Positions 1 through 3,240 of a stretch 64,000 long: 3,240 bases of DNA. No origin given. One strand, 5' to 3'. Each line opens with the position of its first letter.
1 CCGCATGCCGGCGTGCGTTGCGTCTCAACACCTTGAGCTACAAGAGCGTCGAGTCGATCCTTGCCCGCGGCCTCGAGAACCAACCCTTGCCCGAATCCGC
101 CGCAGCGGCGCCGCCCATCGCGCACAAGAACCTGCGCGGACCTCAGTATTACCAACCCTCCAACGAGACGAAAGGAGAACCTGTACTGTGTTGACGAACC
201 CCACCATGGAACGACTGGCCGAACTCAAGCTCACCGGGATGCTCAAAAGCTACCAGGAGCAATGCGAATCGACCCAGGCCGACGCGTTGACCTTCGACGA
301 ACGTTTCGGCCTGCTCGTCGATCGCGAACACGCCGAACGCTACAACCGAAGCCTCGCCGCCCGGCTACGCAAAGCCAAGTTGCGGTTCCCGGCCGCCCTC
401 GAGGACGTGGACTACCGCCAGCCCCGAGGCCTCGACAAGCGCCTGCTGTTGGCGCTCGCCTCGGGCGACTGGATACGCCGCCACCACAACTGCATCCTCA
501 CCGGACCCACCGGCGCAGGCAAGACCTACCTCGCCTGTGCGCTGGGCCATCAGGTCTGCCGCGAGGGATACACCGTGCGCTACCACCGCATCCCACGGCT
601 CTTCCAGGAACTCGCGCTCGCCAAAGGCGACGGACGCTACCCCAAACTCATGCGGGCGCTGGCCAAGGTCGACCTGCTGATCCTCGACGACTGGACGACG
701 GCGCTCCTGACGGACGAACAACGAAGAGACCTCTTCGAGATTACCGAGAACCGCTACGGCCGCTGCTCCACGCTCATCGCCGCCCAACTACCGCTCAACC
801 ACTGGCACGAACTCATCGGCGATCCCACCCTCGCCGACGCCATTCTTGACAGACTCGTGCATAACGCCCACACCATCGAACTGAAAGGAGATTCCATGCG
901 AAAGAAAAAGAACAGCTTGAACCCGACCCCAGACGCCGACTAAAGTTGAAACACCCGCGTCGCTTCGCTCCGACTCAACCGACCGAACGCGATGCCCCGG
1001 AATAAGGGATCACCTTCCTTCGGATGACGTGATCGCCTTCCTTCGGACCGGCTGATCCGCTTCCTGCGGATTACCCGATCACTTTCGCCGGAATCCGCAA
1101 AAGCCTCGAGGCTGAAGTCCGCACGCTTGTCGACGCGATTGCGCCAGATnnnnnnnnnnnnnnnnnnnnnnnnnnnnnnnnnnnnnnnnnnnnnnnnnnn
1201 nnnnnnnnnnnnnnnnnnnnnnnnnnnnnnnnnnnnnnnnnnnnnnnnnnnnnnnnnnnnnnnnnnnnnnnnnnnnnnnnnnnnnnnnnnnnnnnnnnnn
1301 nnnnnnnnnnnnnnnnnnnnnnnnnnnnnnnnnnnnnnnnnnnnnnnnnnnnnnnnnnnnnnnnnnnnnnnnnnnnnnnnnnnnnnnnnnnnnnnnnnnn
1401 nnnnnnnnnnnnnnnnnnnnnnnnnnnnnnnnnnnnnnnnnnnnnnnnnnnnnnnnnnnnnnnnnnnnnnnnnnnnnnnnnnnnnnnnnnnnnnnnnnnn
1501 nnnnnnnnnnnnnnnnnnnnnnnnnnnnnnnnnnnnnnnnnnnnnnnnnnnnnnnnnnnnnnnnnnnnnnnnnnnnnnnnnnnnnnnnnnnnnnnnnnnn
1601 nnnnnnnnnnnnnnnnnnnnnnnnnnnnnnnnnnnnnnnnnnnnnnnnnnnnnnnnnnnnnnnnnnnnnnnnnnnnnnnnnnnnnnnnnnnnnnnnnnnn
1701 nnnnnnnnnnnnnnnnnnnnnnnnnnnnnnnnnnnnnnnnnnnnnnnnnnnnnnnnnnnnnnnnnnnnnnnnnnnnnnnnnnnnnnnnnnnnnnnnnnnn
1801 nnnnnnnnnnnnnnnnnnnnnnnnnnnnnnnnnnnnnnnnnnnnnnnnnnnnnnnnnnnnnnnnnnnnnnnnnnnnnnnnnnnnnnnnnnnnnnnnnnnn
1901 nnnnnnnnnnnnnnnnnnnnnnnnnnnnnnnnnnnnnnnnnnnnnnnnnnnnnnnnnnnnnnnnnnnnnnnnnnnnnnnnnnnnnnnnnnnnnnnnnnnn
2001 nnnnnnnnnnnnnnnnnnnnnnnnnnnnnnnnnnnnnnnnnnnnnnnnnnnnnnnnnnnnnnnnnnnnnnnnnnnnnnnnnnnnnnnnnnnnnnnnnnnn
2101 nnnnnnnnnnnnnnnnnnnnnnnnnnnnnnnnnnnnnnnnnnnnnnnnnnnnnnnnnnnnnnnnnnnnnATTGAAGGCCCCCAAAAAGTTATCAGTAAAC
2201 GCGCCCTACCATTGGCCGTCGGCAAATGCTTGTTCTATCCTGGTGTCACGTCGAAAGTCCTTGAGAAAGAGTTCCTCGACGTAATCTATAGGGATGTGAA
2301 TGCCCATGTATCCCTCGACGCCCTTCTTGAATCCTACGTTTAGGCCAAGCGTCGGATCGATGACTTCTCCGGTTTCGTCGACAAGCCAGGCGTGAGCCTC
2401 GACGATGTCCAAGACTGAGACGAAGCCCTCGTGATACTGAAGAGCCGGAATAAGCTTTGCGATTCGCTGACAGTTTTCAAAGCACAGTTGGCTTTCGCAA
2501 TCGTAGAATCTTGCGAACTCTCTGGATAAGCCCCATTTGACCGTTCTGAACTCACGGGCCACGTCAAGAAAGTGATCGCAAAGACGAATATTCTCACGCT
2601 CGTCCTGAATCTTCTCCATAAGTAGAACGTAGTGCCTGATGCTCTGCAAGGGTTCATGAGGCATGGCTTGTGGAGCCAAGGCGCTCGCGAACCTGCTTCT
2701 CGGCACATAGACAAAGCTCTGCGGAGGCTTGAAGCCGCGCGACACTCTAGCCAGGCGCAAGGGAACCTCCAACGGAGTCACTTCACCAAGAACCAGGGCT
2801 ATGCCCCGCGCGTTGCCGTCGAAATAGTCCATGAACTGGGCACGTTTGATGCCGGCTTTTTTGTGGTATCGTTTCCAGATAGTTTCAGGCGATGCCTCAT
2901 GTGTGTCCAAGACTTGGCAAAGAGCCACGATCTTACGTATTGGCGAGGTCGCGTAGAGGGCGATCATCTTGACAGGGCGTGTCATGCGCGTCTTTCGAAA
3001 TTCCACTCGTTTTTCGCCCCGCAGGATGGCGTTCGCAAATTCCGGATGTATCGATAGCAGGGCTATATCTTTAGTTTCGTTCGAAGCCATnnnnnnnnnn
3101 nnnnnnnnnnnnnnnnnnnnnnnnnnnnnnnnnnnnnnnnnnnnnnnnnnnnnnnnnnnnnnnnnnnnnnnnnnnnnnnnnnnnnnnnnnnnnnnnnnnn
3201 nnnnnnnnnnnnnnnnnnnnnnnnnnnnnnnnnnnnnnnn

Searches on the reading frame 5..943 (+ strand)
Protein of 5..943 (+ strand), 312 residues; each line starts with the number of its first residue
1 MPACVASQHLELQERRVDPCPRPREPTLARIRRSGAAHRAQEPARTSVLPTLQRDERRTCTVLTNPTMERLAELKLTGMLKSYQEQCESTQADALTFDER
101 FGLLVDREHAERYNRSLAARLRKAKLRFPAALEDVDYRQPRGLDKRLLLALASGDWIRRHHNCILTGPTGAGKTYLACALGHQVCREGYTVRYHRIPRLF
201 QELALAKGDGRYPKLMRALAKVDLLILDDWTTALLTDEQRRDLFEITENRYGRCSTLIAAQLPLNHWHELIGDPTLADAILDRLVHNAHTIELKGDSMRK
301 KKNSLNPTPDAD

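Call 28: search_protein_families(library=pfam, proteins=[window:5-943:+], max_evalue=0.01)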
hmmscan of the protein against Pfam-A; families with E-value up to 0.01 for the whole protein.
window:5-943:+ (312 aa): 7 families
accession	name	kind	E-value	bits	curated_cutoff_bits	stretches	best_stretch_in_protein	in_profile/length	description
PF01695.23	IstB_IS21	-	1e-74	251.5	24.1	1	70-304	2-236/238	IstB-like ATP binding protein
PF20720.3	nSTAND3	-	8.1e-06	26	27.2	1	157-195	14-52/155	Novel STAND NTPase 3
PF13481.12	AAA_25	-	4e-05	23.8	27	1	154-188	27-60/195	AAA domain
PF00308.24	Bac_DnaA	-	0.00019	22.1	23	1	160-247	33-123/162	Bacterial DnaA ATPAse domain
PF13191.12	AAA_16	-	0.0016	19.4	32.6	1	157-200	21-66/167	AAA ATPase domain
PF02562.22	PhoH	-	0.0017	18.3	27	1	157-188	16-47/205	PhoH-like protein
PF04851.21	ResIII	-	0.0076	16.6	22.5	0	152-187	20-50/164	Type III restriction enzyme, res subunit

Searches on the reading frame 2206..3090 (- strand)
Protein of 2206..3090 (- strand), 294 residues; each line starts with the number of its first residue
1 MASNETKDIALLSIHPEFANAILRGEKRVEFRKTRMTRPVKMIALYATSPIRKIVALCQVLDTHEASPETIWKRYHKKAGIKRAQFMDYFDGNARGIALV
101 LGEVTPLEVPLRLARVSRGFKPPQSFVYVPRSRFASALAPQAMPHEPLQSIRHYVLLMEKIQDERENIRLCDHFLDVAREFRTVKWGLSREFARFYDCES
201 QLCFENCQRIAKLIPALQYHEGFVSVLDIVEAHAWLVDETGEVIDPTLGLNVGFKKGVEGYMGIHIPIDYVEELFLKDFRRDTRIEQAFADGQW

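Call 28: search_protein_families(library=pfam, proteins=[window:2206-3090:-], max_evalue=0.01)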
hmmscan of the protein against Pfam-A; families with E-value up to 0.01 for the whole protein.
window:2206-3090:- (294 aa): 1 family
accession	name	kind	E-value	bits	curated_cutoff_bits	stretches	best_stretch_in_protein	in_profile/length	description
PF04266.20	ASCH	-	0.00024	22.2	21.2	1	12-62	1-52/103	ASCH domain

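Call 29: search_protein_families(library=padloc, proteins=[window:2206-3090:-], max_evalue=0.01)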
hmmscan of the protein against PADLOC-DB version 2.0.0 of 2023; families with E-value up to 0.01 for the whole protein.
window:2206-3090:- (294 aa): 3 families
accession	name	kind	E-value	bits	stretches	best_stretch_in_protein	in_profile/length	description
PDLC04425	PDC-M11B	-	1.6e-39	133.4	1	10-133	3-126/132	-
PDLC04424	PDC-M11B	-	9.2e-39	130.6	1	1-133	1-133/142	-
PDLC04423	PDC-M11B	-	1.6e-25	87.9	1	12-132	1-121/164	-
